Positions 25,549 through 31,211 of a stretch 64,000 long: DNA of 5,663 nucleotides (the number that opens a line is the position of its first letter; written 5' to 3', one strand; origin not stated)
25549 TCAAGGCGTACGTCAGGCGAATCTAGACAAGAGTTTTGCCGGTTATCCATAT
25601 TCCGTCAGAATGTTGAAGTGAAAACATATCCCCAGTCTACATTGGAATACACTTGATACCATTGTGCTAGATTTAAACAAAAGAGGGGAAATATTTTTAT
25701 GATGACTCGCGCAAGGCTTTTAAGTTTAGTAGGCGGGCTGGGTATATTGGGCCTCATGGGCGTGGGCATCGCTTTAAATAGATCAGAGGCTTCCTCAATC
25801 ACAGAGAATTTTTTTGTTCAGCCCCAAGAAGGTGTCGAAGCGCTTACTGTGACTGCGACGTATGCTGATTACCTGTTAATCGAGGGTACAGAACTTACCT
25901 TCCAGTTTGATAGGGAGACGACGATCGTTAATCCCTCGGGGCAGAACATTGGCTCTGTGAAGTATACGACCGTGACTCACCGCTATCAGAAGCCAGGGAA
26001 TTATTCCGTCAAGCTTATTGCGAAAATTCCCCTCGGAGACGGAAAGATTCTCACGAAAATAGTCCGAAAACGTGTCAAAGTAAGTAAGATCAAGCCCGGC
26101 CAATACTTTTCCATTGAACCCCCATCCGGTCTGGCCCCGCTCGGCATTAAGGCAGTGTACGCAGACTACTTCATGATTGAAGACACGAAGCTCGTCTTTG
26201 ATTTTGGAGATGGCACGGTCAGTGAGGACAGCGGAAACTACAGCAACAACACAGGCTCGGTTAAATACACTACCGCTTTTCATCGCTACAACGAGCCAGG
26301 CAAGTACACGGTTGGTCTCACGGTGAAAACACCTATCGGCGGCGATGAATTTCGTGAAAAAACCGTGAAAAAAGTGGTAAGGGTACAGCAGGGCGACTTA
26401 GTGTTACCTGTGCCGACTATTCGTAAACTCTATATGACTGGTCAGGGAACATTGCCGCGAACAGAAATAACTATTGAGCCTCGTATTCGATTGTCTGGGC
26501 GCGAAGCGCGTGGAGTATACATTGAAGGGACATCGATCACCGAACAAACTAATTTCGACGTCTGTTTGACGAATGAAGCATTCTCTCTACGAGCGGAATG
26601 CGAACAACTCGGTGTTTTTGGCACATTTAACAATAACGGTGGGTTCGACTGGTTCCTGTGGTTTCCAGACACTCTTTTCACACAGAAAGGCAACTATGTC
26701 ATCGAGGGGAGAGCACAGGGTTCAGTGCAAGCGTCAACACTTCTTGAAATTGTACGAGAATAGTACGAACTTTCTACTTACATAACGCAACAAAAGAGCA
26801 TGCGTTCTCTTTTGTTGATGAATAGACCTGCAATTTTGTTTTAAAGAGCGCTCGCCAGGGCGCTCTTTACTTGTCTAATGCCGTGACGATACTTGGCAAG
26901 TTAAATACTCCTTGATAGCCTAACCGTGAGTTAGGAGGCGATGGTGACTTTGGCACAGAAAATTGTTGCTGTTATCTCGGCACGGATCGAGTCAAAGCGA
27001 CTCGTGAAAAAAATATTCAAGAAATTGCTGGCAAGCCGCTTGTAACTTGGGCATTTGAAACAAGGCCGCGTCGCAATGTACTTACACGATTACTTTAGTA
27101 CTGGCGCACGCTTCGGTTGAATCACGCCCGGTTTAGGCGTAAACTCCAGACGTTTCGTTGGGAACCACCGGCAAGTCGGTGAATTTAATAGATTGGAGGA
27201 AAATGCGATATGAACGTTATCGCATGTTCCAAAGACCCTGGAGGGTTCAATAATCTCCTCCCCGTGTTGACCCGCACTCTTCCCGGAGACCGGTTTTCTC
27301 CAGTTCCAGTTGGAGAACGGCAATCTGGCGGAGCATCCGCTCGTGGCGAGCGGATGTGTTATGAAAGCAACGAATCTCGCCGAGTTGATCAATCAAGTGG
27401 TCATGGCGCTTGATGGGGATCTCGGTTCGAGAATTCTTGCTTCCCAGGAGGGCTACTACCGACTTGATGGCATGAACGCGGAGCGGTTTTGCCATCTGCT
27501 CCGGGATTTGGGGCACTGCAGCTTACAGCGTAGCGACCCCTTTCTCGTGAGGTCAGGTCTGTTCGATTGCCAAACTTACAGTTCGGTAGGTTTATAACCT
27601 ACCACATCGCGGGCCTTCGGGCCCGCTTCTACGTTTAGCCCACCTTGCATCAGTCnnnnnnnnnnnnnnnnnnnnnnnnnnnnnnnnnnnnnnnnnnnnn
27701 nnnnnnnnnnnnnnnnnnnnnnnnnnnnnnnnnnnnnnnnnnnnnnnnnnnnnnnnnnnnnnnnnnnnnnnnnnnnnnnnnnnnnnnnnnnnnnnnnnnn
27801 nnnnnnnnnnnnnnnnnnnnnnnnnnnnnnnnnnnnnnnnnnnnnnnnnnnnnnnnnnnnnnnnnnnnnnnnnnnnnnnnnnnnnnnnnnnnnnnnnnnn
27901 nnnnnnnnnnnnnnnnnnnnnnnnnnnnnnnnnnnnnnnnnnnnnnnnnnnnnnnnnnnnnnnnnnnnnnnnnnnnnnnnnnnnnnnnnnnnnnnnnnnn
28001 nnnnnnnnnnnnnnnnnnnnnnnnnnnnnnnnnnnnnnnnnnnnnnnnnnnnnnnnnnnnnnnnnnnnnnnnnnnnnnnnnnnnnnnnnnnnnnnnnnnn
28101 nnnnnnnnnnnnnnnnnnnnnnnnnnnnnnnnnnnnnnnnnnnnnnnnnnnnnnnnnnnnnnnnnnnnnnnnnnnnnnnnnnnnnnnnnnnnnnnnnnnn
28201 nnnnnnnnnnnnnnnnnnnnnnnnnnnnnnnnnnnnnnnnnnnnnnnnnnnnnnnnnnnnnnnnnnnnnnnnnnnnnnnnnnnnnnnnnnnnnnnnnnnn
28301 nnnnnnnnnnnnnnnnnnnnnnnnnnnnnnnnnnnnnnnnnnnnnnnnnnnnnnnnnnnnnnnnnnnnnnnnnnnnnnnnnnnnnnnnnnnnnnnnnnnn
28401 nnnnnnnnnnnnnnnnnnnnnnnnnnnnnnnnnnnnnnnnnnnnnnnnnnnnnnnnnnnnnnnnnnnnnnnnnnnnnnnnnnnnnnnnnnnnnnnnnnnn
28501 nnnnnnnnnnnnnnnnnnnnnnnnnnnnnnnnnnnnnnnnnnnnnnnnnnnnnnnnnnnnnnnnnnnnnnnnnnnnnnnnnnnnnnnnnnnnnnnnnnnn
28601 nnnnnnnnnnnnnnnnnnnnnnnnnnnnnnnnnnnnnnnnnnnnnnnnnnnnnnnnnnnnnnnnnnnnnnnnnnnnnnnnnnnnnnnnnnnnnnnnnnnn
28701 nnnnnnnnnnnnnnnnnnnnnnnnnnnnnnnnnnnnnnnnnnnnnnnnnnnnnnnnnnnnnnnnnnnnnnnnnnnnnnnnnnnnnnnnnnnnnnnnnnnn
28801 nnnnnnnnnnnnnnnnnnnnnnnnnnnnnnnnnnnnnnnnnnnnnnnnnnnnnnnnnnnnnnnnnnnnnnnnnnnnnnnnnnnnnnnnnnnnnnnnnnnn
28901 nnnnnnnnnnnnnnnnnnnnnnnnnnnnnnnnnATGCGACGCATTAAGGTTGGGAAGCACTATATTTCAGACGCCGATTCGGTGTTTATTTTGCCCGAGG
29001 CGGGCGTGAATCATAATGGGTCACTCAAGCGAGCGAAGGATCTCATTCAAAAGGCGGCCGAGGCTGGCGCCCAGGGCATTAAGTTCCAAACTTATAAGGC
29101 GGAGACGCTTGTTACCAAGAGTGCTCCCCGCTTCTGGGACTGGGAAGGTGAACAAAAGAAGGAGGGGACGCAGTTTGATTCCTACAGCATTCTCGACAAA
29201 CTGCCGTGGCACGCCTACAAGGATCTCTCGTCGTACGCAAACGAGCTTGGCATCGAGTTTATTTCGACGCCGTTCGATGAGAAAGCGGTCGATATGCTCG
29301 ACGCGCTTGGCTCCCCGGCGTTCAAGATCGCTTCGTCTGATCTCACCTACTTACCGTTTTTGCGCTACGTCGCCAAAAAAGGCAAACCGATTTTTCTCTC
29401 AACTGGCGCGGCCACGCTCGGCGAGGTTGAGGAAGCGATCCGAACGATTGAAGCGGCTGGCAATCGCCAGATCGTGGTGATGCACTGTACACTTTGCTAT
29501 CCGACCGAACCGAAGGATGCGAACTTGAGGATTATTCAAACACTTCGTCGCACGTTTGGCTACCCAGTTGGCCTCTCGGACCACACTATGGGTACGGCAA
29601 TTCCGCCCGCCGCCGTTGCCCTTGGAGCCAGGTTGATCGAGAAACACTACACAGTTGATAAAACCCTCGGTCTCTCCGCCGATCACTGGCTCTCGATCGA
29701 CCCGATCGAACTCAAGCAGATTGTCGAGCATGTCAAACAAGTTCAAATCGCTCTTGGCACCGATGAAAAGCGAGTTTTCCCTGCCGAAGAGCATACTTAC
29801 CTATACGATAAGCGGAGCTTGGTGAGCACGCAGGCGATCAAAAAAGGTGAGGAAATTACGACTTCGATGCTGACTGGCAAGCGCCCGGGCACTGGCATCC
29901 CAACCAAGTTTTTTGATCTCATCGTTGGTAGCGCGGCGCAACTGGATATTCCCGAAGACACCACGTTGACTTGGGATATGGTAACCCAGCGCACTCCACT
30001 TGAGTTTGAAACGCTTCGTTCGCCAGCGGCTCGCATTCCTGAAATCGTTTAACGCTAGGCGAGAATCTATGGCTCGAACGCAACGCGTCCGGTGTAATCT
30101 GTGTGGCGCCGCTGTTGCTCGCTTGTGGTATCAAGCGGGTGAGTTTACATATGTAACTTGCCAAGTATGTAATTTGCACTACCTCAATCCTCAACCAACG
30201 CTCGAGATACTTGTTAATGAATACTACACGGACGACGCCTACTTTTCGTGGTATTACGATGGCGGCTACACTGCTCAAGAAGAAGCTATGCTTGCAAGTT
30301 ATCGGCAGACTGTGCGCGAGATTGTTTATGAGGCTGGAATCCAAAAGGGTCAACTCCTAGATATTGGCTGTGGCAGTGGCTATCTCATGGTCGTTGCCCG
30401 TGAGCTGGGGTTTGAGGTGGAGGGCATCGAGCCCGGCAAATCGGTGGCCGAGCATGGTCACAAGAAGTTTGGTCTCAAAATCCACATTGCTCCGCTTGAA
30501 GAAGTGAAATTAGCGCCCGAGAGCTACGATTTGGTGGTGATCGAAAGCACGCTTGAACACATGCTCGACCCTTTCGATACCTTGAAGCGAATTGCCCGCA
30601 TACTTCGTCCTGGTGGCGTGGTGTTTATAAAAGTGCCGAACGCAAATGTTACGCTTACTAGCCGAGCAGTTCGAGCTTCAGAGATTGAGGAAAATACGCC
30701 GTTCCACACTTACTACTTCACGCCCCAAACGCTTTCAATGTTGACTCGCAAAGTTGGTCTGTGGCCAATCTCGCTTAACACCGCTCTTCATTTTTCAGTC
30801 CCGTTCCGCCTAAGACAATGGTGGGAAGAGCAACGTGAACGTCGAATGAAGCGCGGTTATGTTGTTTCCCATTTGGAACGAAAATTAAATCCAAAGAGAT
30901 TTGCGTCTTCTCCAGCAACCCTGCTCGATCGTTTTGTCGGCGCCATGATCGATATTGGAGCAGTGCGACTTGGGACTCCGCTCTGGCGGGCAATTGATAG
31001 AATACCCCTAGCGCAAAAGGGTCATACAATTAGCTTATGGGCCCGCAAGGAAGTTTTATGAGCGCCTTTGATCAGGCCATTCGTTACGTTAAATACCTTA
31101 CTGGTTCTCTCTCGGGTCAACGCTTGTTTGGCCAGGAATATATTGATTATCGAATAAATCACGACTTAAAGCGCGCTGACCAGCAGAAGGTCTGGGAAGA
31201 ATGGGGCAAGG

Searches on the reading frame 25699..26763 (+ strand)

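Call 4: search_protein_families(library=pfam, proteins=[window:25699-26763:+], max_evalue=0.01)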
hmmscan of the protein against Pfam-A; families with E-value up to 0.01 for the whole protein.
window:25699-26763:+ (354 aa): 3 families
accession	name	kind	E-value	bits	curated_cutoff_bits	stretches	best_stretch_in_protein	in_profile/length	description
PF00801.26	PKD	-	3.1e-11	43.5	23.5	2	163-215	30-71/80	PKD domain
PF18911.6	PKD_4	-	6.8e-10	39.3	27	2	164-218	36-77/85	PKD domain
PF23623.1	GBD_IRG7_N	-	0.0019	18.7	27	0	71-110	44-82/95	IRG7 N-terminal galactose binding domain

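Call 5: search_protein_families(library=ncbifam, proteins=[window:25699-26763:+], max_evalue=0.001)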
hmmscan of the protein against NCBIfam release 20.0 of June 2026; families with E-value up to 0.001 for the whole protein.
window:25699-26763:+ (354 aa): 2 families
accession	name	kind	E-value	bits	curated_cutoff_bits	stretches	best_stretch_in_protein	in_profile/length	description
TIGR03769.1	P_ac_wall_RPT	domain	0.00018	22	30.9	0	97-122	10-35/41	TIGR03769 domain-containing protein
TIGR00864.1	PCC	subfamily_domain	0.00037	17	1861.4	0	162-210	189-231/2700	polycystin cation channel protein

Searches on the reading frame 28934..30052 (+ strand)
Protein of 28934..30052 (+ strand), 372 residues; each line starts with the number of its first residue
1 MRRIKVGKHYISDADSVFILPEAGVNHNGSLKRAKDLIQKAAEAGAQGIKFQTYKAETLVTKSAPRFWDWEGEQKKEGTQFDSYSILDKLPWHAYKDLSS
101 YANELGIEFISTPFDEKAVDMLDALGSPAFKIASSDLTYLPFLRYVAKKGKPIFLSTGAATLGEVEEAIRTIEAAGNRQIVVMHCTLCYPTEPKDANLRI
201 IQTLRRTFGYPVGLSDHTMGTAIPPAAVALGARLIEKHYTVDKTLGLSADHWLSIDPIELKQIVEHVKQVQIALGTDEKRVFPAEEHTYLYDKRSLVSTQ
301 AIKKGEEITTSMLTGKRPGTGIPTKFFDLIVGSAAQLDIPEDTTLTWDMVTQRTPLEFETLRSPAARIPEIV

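Call 11: search_protein_families(library=pfam, proteins=[window:28934-30052:+], max_evalue=0.001)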
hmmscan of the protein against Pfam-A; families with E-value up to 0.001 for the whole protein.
window:28934-30052:+ (372 aa): 2 families
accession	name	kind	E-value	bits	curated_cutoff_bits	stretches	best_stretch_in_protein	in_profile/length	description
PF03102.20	NeuB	-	5.3e-83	278.6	22.1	1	37-278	1-240/241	NeuB family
PF08666.17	SAF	-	6.8e-10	39.8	21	1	294-350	2-62/63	SAF domain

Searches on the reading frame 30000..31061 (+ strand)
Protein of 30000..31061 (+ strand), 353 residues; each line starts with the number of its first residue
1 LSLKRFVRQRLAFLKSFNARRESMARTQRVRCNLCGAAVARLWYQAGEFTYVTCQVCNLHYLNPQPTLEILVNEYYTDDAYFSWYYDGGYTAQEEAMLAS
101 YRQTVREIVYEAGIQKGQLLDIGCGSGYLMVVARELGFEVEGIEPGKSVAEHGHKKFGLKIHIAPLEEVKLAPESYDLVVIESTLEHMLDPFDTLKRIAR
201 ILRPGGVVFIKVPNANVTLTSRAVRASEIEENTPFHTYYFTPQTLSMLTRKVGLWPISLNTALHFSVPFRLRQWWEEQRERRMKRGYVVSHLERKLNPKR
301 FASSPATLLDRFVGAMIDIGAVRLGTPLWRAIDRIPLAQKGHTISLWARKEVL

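Call 11: search_protein_families(library=pfam, proteins=[window:30000-31061:+], max_evalue=0.001)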
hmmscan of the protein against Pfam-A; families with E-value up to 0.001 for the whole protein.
window:30000-31061:+ (353 aa): 8 families
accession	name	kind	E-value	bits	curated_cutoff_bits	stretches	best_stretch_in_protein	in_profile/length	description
PF13489.12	Methyltransf_23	-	2.1e-20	73.5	27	1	113-254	20-159/164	Methyltransferase domain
PF08241.18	Methyltransf_11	-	5e-17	62.8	21.2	1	120-210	1-95/95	Methyltransferase domain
PF13649.12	Methyltransf_25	-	1.3e-14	55.1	27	1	120-206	2-97/97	Methyltransferase domain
PF08242.18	Methyltransf_12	-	1.8e-12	48.3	30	1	120-208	1-98/98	Methyltransferase domain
PF13847.12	Methyltransf_31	-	2.6e-11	43.9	27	1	118-222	6-127/145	Methyltransferase domain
PF07021.18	MetW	-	2.3e-05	24.5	21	1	117-209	15-109/193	Methionine biosynthesis protein MetW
PF02353.26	CMAS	-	0.00045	20.1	27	1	90-211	35-165/273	Mycolic acid cyclopropane synthetase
PF08003.17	Methyltransf_9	-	0.00098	18.6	23.8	0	114-211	114-218/315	Protein of unknown function (DUF1698)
